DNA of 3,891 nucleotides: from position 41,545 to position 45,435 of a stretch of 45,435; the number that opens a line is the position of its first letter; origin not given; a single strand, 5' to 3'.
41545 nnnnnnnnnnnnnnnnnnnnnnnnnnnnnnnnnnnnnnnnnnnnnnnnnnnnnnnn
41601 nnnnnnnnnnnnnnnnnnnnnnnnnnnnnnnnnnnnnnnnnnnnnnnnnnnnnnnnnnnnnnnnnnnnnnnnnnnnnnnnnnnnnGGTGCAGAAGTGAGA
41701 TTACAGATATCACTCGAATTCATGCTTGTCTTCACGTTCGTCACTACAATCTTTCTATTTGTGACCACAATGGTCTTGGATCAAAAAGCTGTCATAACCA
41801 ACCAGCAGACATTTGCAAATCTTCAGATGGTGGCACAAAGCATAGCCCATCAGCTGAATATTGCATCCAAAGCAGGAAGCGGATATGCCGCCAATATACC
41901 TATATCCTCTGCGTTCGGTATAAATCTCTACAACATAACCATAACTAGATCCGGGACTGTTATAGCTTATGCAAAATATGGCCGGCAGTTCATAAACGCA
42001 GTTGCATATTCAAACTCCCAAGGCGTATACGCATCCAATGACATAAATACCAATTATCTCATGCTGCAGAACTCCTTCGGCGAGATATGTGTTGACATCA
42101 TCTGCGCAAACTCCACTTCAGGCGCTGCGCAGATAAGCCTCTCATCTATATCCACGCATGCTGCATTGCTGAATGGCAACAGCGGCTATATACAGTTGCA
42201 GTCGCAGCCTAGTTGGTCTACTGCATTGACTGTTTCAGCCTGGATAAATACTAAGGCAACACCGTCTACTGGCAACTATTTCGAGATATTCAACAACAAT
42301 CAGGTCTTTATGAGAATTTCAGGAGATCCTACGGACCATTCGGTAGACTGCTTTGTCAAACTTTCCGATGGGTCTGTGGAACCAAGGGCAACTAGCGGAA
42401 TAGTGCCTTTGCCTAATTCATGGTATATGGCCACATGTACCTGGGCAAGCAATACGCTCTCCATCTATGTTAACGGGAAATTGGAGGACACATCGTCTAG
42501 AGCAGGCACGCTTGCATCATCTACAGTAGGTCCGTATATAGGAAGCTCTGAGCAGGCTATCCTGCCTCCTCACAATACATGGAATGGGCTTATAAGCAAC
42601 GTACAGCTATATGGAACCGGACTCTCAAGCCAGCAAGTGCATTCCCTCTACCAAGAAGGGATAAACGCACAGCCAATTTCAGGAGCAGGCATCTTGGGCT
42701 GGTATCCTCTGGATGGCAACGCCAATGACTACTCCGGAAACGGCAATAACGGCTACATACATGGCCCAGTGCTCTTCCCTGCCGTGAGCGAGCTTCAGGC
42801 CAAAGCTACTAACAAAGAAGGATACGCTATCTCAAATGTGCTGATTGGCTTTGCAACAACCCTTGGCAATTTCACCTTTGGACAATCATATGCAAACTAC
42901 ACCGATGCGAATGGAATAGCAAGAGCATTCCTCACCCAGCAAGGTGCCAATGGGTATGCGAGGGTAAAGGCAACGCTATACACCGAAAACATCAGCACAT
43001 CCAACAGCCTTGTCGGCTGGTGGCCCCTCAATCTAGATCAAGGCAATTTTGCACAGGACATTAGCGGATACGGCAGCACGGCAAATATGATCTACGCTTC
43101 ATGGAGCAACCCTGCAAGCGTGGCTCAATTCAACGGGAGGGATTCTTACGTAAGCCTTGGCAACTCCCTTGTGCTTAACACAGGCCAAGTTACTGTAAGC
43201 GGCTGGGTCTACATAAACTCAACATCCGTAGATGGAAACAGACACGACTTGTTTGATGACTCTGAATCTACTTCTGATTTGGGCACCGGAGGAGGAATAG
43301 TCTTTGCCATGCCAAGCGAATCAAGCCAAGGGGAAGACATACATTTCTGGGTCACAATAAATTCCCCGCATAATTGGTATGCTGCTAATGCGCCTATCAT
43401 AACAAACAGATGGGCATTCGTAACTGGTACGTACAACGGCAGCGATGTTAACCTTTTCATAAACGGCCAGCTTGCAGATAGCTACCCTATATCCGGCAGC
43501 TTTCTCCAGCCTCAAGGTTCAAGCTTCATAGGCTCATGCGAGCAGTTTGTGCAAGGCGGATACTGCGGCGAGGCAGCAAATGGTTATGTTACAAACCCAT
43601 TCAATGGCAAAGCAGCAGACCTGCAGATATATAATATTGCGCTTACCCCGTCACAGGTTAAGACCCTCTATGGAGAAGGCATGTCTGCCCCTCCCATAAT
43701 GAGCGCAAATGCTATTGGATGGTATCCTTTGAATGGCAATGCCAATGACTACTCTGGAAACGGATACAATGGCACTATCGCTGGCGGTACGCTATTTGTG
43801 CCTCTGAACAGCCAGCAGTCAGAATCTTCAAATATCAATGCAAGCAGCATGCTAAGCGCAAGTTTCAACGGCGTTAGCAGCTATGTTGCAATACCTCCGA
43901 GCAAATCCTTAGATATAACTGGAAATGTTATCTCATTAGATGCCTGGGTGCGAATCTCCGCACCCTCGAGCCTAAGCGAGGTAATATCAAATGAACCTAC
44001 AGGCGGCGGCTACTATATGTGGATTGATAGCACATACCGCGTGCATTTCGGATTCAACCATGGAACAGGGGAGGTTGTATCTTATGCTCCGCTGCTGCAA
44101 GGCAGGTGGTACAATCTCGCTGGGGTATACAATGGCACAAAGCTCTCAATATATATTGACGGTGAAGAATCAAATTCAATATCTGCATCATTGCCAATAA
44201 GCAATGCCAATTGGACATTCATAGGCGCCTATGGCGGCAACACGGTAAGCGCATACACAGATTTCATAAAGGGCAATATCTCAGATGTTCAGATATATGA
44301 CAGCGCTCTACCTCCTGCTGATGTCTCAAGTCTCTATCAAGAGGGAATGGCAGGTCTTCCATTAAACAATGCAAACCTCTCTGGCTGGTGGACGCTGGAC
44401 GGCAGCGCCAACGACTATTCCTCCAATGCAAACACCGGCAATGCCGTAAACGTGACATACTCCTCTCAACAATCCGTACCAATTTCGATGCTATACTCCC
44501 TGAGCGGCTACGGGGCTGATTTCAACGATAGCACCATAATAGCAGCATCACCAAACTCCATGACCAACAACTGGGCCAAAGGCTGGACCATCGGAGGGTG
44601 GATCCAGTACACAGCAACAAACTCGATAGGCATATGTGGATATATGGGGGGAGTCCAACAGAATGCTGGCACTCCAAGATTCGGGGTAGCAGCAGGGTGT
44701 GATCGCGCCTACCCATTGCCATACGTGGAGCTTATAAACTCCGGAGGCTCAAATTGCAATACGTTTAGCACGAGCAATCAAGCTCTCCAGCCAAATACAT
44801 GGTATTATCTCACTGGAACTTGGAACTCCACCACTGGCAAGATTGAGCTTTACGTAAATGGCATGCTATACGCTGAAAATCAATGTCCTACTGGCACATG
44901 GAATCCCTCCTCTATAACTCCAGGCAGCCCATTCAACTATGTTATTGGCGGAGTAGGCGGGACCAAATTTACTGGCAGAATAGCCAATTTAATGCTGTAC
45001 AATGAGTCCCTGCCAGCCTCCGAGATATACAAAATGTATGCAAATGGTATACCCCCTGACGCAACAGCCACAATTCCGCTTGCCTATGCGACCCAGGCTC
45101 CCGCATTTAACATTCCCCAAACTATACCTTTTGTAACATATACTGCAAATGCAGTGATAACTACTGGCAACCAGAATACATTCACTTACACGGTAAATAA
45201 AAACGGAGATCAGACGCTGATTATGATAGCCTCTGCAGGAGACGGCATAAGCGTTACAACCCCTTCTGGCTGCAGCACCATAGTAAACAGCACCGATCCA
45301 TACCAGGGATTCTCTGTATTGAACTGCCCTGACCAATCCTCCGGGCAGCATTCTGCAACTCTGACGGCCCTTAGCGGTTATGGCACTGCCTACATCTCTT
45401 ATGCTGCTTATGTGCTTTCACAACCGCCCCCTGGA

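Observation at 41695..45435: Unlisted giant ORF: pilin-signal N-terminus fused to four LamG lectin-like domains (candidate pilus-tip or surface adhesin)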

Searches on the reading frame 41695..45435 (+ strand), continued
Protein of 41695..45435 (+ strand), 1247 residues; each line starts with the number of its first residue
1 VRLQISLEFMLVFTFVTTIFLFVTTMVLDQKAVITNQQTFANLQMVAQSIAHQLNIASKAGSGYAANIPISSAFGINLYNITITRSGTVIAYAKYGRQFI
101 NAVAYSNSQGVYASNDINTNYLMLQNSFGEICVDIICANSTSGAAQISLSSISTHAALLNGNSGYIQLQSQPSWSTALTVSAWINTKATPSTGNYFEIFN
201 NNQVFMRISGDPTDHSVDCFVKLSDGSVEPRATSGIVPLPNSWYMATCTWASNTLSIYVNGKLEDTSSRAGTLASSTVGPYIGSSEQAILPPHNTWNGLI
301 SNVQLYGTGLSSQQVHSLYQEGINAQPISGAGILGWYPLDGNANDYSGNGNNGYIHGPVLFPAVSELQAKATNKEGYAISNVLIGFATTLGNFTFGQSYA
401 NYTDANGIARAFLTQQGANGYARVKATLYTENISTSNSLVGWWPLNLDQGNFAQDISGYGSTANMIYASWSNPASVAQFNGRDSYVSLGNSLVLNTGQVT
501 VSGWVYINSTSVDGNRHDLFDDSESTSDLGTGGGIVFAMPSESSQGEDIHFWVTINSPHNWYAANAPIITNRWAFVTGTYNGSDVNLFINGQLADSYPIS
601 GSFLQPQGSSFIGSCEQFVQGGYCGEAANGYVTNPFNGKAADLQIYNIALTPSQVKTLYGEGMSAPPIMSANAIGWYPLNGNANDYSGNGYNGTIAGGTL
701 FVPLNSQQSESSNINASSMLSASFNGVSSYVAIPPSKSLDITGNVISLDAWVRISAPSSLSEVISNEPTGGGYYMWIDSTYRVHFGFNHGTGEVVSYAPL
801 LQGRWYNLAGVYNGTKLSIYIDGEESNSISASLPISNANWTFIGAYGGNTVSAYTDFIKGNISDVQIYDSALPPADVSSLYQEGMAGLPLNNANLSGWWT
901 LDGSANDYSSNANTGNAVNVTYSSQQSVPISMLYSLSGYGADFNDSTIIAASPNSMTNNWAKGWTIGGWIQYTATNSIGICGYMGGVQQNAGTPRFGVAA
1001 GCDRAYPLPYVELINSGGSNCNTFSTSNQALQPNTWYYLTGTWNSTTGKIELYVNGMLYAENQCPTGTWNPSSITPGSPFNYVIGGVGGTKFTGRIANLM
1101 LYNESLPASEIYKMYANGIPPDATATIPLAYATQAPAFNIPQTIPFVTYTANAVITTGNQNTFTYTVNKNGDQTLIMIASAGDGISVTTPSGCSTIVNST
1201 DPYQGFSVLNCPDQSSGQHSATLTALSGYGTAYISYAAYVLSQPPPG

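Call 66: find_encoding_contigs(protein=P0002, flank=10000, max_places=2)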
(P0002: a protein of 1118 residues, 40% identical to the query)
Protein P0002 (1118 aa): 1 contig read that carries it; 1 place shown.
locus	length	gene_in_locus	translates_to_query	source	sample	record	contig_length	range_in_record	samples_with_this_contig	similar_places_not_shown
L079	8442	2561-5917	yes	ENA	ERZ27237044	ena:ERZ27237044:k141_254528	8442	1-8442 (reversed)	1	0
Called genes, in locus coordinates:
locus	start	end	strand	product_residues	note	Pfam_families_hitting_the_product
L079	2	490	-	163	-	?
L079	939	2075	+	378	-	PF00571:CBS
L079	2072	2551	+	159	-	-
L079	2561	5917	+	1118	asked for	PF07953:Toxin_R_bind_N (faint), PF13385:Laminin_G_3, PF00054:Laminin_G_1 (faint), PF00354:Pentaxin (faint), PF02210:Laminin_G_2 (faint), PF02973:Sialidase (faint), PF13385:Laminin_G_3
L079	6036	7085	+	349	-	PF08541:ACP_syn_III_C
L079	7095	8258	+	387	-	PF00108:Thiolase_N, PF22691:Thiolase_C_1, PF02803:Thiolase_C (weak)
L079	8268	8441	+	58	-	?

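Call 83: list_cluster_members(proteins=[P0001])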
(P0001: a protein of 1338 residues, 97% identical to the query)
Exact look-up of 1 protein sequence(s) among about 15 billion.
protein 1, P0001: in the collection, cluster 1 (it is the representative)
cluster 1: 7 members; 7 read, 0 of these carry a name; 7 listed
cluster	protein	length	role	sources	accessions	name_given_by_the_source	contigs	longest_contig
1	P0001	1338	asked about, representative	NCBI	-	-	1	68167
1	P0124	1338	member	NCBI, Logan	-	-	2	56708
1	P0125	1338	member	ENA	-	-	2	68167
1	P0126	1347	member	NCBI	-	-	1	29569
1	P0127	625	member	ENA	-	-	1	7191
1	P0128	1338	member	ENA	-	-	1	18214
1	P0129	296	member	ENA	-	-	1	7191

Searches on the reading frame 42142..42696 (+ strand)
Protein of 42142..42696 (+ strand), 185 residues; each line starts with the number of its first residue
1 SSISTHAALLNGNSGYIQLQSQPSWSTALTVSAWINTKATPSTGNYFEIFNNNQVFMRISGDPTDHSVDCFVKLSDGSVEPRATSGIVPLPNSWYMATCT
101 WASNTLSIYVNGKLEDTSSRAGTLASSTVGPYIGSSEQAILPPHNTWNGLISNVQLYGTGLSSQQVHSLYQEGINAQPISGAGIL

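Call 55: search_protein_families(library=pfam, proteins=[window:42142-42696:+], max_evalue=1)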
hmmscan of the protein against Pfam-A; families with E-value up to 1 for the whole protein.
window:42142-42696:+ (185 aa): 2 families
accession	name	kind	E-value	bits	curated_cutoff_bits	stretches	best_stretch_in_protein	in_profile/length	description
PF13385.13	Laminin_G_3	-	7.5e-22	78.5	27.6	1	11-166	1-150/151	Concanavalin A-like lectin/glucanases superfamily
PF21492.2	bL31_N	-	0.11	12.7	27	1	66-82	20-36/60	Ribosomal protein L31p, N-terminal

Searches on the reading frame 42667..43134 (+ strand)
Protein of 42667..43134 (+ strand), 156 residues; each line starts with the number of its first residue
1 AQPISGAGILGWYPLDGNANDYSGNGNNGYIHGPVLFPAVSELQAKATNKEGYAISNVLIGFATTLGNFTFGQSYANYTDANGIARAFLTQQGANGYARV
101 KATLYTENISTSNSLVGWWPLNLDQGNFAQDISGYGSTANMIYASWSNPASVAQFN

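Call 78: predict_structure(alignment_id=A5)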
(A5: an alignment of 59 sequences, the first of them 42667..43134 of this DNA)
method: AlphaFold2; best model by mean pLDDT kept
length: 156 residues; sequences in the alignment: 59
mean_pLDDT: 85.4   pTM: 0.71
mean pLDDT of the five models: 85.4, 81.5, 77.7, 77.4, 74.7
residues with pLDDT >= 90: 70; 70-90: 72; 50-70: 10; < 50: 4
segments of 3 or more residues with pLDDT < 50: 153-156
pLDDT, mean of each block of 10 residues (from residue 1): 67 81 87 82 94 95 92 93 95 84 85 86 88 90 82 50
secondary structure, 60 per line:
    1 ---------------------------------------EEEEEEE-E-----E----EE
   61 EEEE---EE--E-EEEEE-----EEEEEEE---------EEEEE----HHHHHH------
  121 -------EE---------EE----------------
elements in order: E40-46 E59-64 E74-78 E84-90 E100-104 H109-114

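Call 81: fold_search(model_id=the predicted structure, library=pdb)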
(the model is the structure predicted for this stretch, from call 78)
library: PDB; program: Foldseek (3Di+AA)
matches with E <= 10: 798; with E <= 0.001: 0
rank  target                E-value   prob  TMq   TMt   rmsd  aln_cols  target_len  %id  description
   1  1f00                  6.4e-03  1.00  0.37  0.21   1.5        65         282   29  CRYSTAL STRUCTURE OF C-TERMINAL 282-RESIDUE FRAGMENT OF ENTEROPATHOGENIC E. COLI INTIMIN (released 2000-07-12)
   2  6tpl_B                1.8e-02  1.00  0.38  0.31   1.9        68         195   26  D0-D1 domain of Intimin (released 2021-01-13)
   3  1cwv                  3.7e-02  1.00  0.36  0.12   8.1        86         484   20  CRYSTAL STRUCTURE OF INVASIN: A BACTERIAL INTEGRIN-BINDING PROTEIN (released 1999-10-13)
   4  8vhx_H                4.2e-02  0.97  0.31  0.13  16.3        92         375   23  Cryo-EM of neck of bacteriophage Chi (released 2024-10-02)
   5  4mls_A                9.7e-02  0.60  0.22  0.38  12.6        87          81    9  Crystal structure of the SpyTag and SpyCatcher-deltaN1 complex (released 2013-11-13)
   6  6tqu_A                1.4e-01  0.23  0.22  0.25  17.1        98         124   11  The crystal structure of the MSP domain of human MOSPD2 in complex with the Phospho-FFAT motif of STARD3. (released 2020-11-18)
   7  4ilv_A                1.5e-01  0.85  0.28  0.28   5.9        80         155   19  Structure of the dioxygenase domain of SACTE_2871, a novel dioxygenase carbohydrate-binding protein fusion from the ce (released 2013-05-15)
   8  4cu6                  1.5e-01  0.97  0.33  0.07   4.4        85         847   13  Unravelling the multiple functions of the architecturally intricate Streptococcus pneumoniae beta-galactosidase, BgaA (released 2014-08-20)
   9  5fu2_A                1.6e-01  0.13  0.14  0.22  14.5        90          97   10  The complexity of the Ruminococcus flavefaciens cellulosome reflects an expansion in glycan recognition (released 2016-06-22)
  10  2xsr                  2.0e-01  0.97  0.27  0.14   3.6        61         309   24  Crystal structure of wild type Acinetobacter radioresistens catechol 1,2 dioxygenase (released 2010-12-08)
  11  2xsu                  2.0e-01  0.97  0.27  0.14   3.6        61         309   24  Crystal structure of the A72G mutant of Acinetobacter radioresistens catechol 1,2 dioxygenase (released 2010-10-13)
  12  4cu7                  2.0e-01  0.96  0.33  0.07   4.4        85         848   13  Unravelling the multiple functions of the architecturally intricate Streptococcus pneumoniae beta-galactosidase, BgaA (released 2014-08-20)
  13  5tth_A                2.0e-01  0.47  0.22  0.06  12.6        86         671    9  Heterodimeric SpyCatcher/SpyTag-fused zebrafish TRAP1 in ATP/ADP-hybrid state (released 2017-08-23)
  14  9oj3_A                2.2e-01  0.57  0.24  0.42  12.2        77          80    6  Crystal structure of the SpyTag003-SpyCatcher003 complex (released 2025-06-25)
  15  5ek8                  2.2e-01  0.54  0.27  0.08   7.4        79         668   13  Crystal structure of a 9R-lipoxygenase from Cyanothece PCC8801 at 2.7 Angstroms (released 2015-12-23)
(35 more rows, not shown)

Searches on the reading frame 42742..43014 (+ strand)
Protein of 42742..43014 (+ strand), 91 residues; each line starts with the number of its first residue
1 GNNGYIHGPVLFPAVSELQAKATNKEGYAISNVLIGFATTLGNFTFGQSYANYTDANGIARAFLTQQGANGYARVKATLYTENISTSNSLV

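Call 55: search_protein_families(library=pfam, proteins=[window:42742-43014:+], max_evalue=1)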
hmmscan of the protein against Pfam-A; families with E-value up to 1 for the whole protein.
window:42742-43014:+ (91 aa): 3 families
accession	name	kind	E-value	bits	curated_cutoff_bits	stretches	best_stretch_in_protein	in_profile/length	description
PF02369.22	Big_1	-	2.2e-07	31.3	34.9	1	16-83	19-84/93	Bacterial Ig-like domain (group 1)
PF09134.16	Invasin_D3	-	0.057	14.4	33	1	16-85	22-88/98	Invasin, domain 3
PF24025.1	Ig_DR_A0283-like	-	0.099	13.4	27.1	1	17-61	8-49/102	DR_A0283-like, Ig-like domain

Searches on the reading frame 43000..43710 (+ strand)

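Call 55: search_protein_families(library=pfam, proteins=[window:43000-43710:+], max_evalue=1)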
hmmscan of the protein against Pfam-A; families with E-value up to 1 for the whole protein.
window:43000-43710:+ (237 aa): 5 families
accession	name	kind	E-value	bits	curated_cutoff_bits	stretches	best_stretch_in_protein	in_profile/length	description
PF13385.13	Laminin_G_3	-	1.5e-20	74.4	27.6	1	45-221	1-151/151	Concanavalin A-like lectin/glucanases superfamily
PF07953.20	Toxin_R_bind_N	-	5.6e-05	23.4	23.8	1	16-165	2-154/191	Clostridium neurotoxin, N-terminal receptor binding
PF24973.1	EGF_LMN_ATRN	-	0.03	14.9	27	1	177-204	15-42/44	Laminin/attractin EGF domain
PF00354.24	Pentaxin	-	0.071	13.2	25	1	150-234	99-177/194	Pentaxin family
PF23814.1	DUF7185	-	0.3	11.6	27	1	205-229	51-73/86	Family of unknown function (DUF7185)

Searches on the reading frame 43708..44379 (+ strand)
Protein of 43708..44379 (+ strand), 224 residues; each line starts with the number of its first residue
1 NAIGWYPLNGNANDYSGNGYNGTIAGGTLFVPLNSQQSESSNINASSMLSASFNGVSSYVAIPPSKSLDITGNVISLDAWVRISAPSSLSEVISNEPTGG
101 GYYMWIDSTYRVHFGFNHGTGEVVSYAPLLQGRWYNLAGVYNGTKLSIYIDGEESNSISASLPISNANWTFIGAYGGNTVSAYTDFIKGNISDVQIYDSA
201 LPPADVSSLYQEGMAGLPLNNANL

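Call 55: search_protein_families(library=pfam, proteins=[window:43708-44379:+], max_evalue=1)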
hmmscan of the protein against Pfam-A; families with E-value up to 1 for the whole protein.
window:43708-44379:+ (224 aa): 4 families
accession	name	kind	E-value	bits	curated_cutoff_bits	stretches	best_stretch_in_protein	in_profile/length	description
PF13385.13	Laminin_G_3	-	3.7e-25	89.3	27.6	1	55-207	2-151/151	Concanavalin A-like lectin/glucanases superfamily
PF02210.31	Laminin_G_2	-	0.0048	17.8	22.9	1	111-196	29-123/126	Laminin G domain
PF00054.30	Laminin_G_1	-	0.0094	16.6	24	1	111-162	32-83/131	Laminin G domain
PF00354.24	Pentaxin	-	0.044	13.9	25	1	184-214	141-171/194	Pentaxin family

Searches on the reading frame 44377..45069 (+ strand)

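Call 55: search_protein_families(library=pfam, proteins=[window:44377-45069:+], max_evalue=1)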
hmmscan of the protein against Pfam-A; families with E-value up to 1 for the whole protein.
window:44377-45069:+ (231 aa): 3 families
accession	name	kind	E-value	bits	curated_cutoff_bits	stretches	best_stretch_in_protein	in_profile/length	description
PF13385.13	Laminin_G_3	-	1.4e-14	54.9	27.6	1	60-217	12-150/151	Concanavalin A-like lectin/glucanases superfamily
PF00354.24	Pentaxin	-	6.1e-05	23.2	25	1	136-224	79-170/194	Pentaxin family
PF20622.4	Big_15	-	0.14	12.5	27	1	144-172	15-43/82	Bacterial Ig domain (Big_16)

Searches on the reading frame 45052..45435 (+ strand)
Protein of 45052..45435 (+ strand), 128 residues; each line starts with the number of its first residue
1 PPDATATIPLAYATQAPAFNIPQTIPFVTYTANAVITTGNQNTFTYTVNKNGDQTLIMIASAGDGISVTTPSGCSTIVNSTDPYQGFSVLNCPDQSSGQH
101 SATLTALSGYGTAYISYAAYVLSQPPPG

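Call 55: search_protein_families(library=pfam, proteins=[window:45052-45435:+], max_evalue=1)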
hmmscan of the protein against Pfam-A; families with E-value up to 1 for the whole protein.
window:45052-45435:+ (128 aa): 1 family
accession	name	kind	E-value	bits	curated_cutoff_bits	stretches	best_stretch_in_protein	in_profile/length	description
PF02914.21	DDE_2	-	0.19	11.9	23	1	7-60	57-114/221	Bacteriophage Mu transposase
